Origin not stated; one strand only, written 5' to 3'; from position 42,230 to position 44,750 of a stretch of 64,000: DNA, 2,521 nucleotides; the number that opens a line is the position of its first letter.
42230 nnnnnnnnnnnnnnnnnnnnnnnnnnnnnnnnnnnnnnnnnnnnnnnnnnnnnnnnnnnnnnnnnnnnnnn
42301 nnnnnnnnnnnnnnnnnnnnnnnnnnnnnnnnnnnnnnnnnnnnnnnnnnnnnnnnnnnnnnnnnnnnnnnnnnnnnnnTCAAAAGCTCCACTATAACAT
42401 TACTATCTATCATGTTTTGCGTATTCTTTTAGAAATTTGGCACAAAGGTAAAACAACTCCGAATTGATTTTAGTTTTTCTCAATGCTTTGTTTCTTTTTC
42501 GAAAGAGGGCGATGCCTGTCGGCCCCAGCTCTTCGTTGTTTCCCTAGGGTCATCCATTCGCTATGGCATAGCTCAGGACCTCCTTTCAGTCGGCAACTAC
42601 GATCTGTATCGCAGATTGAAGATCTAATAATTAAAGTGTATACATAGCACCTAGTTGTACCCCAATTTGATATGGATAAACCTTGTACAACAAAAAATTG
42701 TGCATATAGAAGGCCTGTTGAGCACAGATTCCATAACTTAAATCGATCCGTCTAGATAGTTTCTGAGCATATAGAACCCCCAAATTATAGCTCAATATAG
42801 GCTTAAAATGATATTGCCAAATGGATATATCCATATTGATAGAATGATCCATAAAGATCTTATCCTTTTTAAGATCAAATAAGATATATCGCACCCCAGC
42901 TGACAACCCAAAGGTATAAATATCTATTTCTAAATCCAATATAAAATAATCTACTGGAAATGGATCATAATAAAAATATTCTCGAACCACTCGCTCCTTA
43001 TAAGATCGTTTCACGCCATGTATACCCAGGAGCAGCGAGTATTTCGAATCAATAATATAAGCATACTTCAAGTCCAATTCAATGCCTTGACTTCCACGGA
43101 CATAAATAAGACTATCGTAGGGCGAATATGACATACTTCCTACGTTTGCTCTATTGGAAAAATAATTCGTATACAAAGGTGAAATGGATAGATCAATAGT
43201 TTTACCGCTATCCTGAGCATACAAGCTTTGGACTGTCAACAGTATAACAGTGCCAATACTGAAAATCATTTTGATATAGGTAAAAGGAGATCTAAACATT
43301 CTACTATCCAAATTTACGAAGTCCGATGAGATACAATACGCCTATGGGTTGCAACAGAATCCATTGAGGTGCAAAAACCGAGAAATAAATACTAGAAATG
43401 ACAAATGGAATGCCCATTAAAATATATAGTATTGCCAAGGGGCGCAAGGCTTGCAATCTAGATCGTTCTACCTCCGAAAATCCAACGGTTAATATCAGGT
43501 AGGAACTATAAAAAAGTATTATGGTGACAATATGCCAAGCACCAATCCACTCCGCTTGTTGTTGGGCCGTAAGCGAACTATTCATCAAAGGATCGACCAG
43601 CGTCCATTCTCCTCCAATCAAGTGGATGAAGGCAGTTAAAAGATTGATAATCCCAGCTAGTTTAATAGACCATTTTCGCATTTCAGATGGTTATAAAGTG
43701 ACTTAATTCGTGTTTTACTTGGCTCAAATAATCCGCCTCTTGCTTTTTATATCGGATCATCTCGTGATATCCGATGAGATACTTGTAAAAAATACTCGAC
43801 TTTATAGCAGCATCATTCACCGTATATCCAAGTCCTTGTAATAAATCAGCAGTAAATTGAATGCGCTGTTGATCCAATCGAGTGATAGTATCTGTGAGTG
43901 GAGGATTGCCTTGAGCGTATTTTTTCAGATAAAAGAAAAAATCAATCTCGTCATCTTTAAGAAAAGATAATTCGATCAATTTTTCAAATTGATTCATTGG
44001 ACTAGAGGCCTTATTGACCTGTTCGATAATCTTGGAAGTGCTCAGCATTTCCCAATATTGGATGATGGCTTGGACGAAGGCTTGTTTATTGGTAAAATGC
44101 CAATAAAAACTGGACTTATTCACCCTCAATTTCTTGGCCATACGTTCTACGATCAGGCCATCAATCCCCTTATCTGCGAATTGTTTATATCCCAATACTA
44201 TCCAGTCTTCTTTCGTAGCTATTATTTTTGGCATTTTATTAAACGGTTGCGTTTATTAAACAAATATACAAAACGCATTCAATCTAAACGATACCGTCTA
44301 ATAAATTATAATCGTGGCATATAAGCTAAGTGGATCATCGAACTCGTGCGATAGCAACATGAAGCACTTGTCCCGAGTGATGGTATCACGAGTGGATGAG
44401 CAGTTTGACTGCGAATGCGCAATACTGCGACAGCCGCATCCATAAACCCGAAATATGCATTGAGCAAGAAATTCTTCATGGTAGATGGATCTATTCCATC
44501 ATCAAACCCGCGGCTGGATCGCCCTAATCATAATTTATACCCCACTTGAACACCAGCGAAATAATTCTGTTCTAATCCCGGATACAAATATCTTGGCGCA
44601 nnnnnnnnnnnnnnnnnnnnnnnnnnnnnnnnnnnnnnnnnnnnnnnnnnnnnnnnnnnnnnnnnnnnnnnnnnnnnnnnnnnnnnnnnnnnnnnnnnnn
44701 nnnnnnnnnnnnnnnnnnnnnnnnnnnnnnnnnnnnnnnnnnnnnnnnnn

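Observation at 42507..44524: Second inverted pair of the same elements brackets a TetR three-gene operon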

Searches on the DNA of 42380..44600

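Call 10: search_rna_families(source=window, start=42380, end=44600, threshold=evalue, max_evalue=10, show_alignments=3)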
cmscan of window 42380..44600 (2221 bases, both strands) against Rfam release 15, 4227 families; matches with E-value up to 10: 3.
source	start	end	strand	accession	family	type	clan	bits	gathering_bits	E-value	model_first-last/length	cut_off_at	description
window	43927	43991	+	RF00101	SraC_RyeA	Gene; sRNA;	CL00105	19.4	37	1.7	1-145/145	no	SraC/RyeA RNA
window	44235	44305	-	RF00961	mir-581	Gene; miRNA;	-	18.9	100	2.4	1-89/89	no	mir-581 microRNA precursor family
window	43197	43249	-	RF00852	mir-231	Gene; miRNA;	-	16.9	50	7.6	1-80/80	no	mir-231 microRNA precursor family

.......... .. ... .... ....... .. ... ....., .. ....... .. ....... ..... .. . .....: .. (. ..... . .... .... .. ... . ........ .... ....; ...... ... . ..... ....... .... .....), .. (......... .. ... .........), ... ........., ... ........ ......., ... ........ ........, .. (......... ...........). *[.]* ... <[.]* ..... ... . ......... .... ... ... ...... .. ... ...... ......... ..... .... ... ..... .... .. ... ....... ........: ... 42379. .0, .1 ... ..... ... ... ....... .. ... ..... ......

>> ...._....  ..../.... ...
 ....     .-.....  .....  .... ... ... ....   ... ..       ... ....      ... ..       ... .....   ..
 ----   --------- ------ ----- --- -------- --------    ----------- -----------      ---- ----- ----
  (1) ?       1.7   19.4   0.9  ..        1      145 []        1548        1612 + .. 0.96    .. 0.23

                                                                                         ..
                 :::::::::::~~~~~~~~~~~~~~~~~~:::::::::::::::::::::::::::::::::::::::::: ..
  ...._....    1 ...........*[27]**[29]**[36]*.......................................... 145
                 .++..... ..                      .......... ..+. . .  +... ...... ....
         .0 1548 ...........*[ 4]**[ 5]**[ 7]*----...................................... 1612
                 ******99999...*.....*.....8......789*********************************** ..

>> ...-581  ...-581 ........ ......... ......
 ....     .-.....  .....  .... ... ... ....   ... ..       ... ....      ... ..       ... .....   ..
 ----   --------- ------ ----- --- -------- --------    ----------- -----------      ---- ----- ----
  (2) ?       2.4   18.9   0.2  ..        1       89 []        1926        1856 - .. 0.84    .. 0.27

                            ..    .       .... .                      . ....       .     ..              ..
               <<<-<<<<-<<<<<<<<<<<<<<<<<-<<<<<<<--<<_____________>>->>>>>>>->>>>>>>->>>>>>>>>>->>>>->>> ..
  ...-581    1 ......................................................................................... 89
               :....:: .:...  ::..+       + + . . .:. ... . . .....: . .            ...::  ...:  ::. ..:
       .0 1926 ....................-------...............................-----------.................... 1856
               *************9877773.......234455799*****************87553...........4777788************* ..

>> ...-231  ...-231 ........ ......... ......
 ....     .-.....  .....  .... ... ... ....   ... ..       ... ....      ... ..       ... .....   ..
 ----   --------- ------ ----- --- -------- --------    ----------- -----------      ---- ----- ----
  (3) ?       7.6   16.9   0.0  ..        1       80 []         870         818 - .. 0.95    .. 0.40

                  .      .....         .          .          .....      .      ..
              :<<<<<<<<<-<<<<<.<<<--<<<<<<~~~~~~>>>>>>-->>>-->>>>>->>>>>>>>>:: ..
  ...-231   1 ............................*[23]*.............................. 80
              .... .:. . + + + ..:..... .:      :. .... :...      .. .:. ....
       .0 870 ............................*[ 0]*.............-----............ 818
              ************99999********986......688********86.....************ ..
